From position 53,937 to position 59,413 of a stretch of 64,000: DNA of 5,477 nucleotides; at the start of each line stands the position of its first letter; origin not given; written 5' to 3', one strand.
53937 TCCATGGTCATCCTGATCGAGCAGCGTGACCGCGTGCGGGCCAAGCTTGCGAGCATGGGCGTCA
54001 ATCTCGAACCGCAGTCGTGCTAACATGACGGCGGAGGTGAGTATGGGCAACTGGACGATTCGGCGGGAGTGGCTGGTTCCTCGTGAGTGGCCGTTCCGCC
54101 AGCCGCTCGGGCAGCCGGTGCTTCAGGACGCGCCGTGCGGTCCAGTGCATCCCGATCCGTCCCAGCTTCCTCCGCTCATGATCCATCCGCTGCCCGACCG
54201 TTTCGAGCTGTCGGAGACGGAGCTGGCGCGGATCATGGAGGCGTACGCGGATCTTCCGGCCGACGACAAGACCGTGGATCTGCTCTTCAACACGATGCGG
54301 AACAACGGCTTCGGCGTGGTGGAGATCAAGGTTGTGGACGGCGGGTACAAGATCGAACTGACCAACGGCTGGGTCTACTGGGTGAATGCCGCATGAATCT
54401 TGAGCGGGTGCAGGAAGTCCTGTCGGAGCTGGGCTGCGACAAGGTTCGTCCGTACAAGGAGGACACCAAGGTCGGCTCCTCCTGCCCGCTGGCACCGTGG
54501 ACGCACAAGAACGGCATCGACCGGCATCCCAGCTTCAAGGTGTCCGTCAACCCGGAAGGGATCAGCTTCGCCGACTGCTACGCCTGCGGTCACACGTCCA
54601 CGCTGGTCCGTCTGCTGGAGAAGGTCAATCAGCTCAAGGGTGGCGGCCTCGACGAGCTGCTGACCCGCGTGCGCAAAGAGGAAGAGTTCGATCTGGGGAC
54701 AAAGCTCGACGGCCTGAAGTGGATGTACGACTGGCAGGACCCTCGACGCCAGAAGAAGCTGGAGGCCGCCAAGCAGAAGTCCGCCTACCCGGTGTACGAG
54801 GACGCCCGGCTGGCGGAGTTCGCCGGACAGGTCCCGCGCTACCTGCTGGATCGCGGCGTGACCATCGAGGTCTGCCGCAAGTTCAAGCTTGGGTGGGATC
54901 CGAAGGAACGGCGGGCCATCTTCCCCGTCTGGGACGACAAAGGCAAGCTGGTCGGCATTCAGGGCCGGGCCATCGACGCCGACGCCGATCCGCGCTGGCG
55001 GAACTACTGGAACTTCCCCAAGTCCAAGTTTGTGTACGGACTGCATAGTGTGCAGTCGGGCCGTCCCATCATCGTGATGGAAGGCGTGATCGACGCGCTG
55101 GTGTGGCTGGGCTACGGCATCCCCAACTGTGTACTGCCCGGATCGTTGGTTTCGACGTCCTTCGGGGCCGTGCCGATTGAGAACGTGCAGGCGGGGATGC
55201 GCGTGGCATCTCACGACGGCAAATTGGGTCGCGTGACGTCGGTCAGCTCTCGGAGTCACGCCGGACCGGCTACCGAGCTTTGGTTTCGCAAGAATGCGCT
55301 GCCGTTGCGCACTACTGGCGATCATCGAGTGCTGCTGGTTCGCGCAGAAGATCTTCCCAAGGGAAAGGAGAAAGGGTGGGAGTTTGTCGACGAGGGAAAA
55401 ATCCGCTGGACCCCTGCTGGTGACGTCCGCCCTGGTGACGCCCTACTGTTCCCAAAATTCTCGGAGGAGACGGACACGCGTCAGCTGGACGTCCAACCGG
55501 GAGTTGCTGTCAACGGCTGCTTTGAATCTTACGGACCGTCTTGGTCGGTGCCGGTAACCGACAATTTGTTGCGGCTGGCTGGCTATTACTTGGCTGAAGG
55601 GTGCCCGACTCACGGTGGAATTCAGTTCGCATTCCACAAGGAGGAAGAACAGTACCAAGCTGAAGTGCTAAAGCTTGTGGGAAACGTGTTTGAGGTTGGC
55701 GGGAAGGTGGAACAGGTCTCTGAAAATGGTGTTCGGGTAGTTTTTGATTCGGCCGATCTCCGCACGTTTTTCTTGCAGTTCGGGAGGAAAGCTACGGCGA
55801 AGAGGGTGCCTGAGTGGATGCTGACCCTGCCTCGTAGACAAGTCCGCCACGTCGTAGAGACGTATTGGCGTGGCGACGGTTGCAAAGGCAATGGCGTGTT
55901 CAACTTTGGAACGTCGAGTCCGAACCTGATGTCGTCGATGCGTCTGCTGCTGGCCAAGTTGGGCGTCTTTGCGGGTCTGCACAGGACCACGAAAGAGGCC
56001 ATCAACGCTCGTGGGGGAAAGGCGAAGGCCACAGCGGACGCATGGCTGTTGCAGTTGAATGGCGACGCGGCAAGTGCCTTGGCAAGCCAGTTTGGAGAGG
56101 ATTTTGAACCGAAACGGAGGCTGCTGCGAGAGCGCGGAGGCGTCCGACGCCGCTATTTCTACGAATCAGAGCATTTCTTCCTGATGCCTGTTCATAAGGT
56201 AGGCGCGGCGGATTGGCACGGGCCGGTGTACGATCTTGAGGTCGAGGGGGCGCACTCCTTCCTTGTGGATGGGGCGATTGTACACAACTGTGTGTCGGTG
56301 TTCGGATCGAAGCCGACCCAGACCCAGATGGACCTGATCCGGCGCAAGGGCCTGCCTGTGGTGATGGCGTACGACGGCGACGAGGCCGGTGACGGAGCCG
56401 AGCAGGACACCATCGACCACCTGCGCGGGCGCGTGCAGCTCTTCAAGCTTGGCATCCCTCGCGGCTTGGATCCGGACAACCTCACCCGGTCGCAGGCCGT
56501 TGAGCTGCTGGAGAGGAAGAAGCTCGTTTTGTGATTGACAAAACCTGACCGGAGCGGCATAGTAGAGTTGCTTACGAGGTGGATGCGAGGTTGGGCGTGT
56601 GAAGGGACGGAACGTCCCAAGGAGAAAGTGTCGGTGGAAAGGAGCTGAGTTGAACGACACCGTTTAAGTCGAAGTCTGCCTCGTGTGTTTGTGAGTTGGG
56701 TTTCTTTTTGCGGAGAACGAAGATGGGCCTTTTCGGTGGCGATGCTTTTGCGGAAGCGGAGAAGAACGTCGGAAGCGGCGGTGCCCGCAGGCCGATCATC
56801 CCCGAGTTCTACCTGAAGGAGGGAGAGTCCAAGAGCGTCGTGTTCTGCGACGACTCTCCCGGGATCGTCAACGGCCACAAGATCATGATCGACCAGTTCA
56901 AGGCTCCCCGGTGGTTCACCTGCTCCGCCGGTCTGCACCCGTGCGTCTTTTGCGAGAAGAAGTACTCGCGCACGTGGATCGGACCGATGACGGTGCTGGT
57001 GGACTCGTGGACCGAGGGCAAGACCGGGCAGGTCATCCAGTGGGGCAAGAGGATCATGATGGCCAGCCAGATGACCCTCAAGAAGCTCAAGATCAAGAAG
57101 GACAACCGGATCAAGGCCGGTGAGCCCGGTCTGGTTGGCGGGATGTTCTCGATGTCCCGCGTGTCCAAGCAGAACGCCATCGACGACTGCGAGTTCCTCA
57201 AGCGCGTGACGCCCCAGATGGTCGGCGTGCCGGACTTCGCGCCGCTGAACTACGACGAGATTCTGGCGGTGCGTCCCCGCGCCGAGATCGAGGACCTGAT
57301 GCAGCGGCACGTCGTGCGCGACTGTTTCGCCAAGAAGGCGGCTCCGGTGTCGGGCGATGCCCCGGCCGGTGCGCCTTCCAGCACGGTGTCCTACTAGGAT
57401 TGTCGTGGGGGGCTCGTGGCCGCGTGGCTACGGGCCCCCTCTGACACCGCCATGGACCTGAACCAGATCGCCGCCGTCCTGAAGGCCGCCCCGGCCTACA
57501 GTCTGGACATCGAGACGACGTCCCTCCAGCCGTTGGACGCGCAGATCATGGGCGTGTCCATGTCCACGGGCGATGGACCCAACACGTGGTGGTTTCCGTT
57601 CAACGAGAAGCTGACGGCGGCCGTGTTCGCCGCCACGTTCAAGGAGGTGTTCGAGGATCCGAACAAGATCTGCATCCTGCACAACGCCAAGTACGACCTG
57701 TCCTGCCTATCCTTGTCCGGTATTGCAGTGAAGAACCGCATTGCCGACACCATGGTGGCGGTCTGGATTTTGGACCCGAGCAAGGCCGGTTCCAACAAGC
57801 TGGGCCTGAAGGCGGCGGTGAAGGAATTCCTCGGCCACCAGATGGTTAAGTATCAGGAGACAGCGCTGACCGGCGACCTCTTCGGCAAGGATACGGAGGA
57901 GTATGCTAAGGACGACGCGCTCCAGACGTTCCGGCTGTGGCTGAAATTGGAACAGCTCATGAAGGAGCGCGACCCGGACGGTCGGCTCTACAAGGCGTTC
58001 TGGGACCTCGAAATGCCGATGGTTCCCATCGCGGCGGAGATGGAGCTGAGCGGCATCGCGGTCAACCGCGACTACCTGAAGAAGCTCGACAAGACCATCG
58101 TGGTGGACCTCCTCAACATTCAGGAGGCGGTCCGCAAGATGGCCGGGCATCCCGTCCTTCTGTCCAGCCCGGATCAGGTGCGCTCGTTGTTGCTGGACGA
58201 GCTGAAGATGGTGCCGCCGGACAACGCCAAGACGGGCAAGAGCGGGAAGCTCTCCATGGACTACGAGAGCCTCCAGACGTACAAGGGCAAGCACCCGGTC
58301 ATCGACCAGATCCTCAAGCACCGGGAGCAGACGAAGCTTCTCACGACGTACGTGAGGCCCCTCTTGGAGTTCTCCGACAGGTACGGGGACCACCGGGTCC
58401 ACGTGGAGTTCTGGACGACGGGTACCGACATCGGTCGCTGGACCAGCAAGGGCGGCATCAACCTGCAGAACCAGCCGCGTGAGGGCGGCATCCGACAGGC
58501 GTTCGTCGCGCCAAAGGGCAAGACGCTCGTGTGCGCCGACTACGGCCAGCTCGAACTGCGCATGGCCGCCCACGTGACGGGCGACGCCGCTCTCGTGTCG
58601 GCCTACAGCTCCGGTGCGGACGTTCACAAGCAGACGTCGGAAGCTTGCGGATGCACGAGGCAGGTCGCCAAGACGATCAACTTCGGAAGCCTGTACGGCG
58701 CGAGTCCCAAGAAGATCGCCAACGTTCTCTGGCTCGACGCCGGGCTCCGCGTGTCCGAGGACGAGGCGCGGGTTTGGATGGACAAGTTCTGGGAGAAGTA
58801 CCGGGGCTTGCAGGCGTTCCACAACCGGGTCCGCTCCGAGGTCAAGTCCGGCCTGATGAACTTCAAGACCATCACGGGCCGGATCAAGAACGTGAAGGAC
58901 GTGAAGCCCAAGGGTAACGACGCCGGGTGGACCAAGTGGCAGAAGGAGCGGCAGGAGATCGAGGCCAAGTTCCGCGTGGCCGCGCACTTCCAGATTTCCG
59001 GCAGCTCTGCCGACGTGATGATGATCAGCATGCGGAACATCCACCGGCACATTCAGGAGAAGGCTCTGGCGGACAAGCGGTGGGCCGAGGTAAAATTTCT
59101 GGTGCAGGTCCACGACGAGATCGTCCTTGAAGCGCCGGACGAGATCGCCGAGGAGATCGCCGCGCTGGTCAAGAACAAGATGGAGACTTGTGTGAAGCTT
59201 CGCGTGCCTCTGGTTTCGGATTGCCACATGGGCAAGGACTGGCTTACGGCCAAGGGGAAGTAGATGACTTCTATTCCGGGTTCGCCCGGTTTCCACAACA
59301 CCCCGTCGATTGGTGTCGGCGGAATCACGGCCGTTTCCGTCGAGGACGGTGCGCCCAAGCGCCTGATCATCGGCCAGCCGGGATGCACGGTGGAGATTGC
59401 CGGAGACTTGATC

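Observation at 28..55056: Genome-wide network of a 17-bp palindromic operator (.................)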

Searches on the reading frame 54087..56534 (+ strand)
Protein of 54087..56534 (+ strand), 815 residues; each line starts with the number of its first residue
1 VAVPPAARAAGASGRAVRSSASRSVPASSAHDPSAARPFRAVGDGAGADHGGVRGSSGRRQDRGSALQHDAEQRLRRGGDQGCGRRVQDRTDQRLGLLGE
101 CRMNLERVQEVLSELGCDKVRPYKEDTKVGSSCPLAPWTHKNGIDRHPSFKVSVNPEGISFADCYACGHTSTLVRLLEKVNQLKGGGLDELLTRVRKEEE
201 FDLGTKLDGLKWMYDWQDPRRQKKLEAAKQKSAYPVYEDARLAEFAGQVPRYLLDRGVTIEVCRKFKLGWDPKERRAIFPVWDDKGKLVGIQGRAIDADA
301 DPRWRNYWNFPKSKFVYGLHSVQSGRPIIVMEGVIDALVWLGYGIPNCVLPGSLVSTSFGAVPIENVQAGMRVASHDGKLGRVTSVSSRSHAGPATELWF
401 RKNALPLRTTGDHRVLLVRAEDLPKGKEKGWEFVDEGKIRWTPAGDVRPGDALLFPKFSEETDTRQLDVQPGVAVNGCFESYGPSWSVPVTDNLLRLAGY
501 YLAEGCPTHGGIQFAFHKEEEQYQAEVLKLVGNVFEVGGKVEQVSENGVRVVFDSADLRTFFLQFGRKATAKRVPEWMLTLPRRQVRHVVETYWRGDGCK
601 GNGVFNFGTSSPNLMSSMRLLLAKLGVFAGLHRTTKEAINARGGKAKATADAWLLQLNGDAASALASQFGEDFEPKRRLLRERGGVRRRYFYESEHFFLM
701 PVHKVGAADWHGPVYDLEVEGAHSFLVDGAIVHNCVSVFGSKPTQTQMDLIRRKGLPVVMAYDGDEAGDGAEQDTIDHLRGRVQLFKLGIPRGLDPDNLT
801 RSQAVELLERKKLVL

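Call 9: search_protein_families(library=pfam, proteins=[window:54087-56534:+])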
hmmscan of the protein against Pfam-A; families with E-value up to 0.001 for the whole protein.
window:54087-56534:+ (815 aa): 5 families
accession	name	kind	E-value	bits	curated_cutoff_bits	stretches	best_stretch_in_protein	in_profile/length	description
PF13155.12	Toprim_2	-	2.4e-08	34.6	22.1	1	733-798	20-86/88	Toprim-like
PF08275.17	DNAG_N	-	4.4e-07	30.5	26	0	275-322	77-127/128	DNA primase catalytic core, N-terminal domain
PF14528.11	LAGLIDADG_3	-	8.2e-06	26.4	22.5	0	587-636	4-56/82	LAGLIDADG-like domain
PF14890.11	Intein_splicing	-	2.3e-05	24.7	35.8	1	407-734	61-155/155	Intein splicing domain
PF13403.11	Hint_2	-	0.00021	22.1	28.4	1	348-392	2-46/147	Hint domain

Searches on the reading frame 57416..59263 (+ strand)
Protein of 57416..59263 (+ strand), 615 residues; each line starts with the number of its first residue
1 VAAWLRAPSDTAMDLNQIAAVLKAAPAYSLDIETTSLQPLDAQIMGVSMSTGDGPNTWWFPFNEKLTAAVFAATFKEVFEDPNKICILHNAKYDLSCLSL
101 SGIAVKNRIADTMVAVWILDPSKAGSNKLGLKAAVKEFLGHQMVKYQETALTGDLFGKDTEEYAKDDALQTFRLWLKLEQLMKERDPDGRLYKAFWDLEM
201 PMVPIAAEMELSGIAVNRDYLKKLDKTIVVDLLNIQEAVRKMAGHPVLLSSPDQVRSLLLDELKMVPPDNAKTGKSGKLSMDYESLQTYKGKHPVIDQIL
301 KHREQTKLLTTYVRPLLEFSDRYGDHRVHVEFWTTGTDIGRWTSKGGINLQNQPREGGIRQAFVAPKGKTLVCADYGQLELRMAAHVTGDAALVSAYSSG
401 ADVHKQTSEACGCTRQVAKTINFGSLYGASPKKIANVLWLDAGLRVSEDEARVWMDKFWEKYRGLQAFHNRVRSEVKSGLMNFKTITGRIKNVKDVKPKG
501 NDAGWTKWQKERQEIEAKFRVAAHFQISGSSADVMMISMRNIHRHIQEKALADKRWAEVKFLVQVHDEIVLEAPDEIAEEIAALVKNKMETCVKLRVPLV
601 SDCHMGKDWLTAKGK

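Call 9: search_protein_families(library=pfam, proteins=[window:57416-59263:+])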
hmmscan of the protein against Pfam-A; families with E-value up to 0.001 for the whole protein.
window:57416-59263:+ (615 aa): 3 families
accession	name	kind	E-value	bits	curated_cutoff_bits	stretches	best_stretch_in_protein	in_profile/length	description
PF00476.26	DNA_pol_A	-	8.1e-80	269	34.3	1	219-610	2-380/381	DNA polymerase family A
PF01612.26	DNA_pol_A_exo1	-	2.5e-19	70.2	23.6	1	10-182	5-172/173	3'-5' exonuclease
PF22619.2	DNA_polI_exo1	-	5.6e-05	23.4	27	1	32-126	3-91/140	DNA polymerase I, ribonuclease H-like domain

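Call 12: find_related_loci(query=window:57416-59263:+, collection=viral_contigs, flank=10000)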
Query window:57416-59263:+ (615 aa) in viral_contigs; peptide patterns used: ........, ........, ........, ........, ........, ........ (x = any residue, [..] = any of these).
1 stretches matched a pattern; 1 encode a relative of the query (tblastn E <= 1e-3); 1 distinct loci.
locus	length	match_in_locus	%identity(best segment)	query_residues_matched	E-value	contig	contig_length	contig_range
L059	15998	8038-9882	97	1-615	0e+0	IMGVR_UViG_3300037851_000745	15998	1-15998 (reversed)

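Call 37: find_related_loci(query=window:57452-59263:+, collection=metagenome_contigs, flank=10000)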
Query window:57452-59263:+ (603 aa) in metagenome_contigs; peptide patterns used: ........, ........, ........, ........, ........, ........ (x = any residue, [..] = any of these).
14 stretches matched a pattern; 3 encode a relative of the query (tblastn E <= 1e-3); 3 distinct loci.
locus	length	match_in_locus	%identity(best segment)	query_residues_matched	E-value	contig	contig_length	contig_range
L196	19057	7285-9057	80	14-603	0e+0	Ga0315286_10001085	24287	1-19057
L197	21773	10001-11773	80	14-603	0e+0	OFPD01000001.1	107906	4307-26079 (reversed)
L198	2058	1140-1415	25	179-267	2e-5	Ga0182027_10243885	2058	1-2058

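Call 88: search_protein_families(library=phrogs, proteins=[L059:15009-15659:+], max_evalue=0.001)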
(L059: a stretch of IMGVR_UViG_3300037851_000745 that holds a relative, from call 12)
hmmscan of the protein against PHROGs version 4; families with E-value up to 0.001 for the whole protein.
L059:15009-15659:+ (216 aa): 5 families
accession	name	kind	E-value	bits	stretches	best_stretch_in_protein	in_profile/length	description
phrog_9019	-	DNA, RNA and nucleotide metabolism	1.3e-14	55.6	1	107-185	53-132/160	Holliday junction resolvase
phrog_29037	-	DNA, RNA and nucleotide metabolism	8.3e-13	49.4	1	107-197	130-220/241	endonuclease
phrog_21138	-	unknown function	6.4e-09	37.7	1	113-184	15-88/198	-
phrog_945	-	DNA, RNA and nucleotide metabolism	9.2e-09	36.2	1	111-174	12-75/145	endonuclease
phrog_22215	-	unknown function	4.1e-07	31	1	65-164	170-273/324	-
